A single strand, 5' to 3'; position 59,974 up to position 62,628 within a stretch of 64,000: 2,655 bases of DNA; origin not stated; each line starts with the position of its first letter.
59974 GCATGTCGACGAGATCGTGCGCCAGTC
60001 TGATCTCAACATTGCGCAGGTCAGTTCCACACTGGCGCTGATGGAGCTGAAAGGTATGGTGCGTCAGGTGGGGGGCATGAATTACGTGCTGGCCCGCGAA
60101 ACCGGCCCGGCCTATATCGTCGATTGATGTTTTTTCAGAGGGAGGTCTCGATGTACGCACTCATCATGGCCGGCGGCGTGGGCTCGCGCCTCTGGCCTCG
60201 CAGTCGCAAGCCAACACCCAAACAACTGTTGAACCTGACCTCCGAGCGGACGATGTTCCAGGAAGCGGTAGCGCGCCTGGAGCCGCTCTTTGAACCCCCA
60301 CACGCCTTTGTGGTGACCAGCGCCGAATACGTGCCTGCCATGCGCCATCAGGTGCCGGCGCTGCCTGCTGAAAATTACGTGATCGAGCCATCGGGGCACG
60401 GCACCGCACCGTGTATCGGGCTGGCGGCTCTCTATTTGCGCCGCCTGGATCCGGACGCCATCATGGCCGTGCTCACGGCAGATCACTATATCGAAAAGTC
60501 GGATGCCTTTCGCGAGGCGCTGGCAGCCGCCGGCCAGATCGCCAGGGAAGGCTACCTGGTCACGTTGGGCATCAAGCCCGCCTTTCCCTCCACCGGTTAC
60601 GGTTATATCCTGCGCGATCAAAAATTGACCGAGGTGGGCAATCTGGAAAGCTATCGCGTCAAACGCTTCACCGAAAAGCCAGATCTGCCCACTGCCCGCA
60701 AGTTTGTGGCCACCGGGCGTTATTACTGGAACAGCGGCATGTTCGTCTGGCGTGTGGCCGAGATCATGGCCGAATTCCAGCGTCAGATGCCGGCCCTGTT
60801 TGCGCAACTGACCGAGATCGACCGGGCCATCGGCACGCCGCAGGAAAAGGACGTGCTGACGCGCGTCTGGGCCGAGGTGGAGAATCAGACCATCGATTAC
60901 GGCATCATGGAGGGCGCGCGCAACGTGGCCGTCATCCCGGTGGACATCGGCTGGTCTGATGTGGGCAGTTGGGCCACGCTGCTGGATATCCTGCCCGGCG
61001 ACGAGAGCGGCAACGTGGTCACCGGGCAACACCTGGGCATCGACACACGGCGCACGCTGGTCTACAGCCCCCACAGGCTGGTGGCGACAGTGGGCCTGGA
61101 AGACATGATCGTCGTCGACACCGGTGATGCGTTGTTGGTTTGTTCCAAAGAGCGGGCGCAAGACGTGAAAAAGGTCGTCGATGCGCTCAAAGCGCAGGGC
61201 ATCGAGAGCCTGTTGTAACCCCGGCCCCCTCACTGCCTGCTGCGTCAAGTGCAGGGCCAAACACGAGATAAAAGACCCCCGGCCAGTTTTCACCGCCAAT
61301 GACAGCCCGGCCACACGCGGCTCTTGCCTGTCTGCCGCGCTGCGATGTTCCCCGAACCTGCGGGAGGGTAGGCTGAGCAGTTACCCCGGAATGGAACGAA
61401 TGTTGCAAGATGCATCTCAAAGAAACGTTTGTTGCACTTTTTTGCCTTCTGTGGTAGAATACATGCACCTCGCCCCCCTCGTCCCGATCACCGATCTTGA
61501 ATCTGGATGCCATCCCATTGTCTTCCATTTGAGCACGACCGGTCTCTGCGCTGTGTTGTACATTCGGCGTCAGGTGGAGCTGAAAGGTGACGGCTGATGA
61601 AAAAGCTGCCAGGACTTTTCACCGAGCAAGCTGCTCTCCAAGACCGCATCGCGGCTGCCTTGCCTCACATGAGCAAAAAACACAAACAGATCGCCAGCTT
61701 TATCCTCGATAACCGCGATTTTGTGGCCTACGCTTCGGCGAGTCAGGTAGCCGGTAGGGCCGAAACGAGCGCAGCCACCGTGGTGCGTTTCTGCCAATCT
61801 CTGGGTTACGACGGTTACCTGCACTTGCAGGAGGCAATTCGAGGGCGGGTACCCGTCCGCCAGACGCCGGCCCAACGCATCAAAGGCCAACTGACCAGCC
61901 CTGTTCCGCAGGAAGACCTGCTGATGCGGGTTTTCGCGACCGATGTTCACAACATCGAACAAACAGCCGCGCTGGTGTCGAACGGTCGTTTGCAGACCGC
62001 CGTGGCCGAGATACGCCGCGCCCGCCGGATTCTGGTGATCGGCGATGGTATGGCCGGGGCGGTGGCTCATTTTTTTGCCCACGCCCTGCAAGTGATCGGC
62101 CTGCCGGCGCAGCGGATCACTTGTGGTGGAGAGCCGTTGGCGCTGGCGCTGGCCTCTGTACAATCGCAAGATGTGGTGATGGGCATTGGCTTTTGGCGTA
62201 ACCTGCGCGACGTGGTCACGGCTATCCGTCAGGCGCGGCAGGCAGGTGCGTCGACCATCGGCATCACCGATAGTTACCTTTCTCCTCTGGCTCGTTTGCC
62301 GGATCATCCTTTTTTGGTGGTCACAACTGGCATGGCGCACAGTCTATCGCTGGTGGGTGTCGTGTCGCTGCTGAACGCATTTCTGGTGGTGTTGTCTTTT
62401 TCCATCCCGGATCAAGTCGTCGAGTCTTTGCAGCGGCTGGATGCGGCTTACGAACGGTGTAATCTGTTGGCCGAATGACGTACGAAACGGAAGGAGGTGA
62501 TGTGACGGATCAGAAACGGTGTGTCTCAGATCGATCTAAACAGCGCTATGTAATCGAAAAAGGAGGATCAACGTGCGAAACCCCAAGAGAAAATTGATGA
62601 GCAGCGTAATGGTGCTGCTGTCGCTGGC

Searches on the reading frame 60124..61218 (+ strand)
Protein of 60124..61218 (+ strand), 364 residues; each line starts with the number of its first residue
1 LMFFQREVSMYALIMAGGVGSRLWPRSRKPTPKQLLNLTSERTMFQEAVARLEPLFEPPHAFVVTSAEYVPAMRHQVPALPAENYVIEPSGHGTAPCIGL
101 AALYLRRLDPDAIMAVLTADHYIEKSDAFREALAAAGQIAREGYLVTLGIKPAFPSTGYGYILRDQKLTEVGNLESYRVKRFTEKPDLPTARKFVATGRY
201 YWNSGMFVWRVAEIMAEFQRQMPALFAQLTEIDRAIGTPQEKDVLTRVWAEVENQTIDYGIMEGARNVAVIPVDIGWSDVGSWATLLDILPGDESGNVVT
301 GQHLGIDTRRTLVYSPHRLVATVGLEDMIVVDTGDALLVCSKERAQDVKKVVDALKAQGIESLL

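Call 56: search_protein_families(library=pfam, proteins=[window:60124-61218:+], max_evalue=0.00001)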
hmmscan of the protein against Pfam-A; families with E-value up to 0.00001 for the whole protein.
window:60124-61218:+ (364 aa): 3 families
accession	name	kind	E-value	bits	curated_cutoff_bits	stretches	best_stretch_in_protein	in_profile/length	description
PF00483.29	NTP_transferase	-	2.1e-40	139.3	21.2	1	12-292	2-241/245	Nucleotidyl transferase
PF22640.1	ManC_GMP_beta-helix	-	9.1e-24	83.6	27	1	301-355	1-55/55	MannoseP isomerase/GMP-like beta-helix domain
PF12804.13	NTP_transf_3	-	4.8e-08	33.8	27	1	12-137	1-112/160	MobA-like NTP transferase domain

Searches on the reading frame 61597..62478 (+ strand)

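Call 56: search_protein_families(library=pfam, proteins=[window:61597-62478:+], max_evalue=0.00001)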
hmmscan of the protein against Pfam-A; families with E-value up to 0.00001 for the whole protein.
window:61597-62478:+ (293 aa): 2 families
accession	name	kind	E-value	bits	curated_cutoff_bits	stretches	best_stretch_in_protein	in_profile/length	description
PF01380.27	SIS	-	3.1e-18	66.3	25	1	138-265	1-124/131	SIS domain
PF01418.23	HTH_6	-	4.3e-13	49.5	28.3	1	16-80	5-69/77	Helix-turn-helix domain, rpiR family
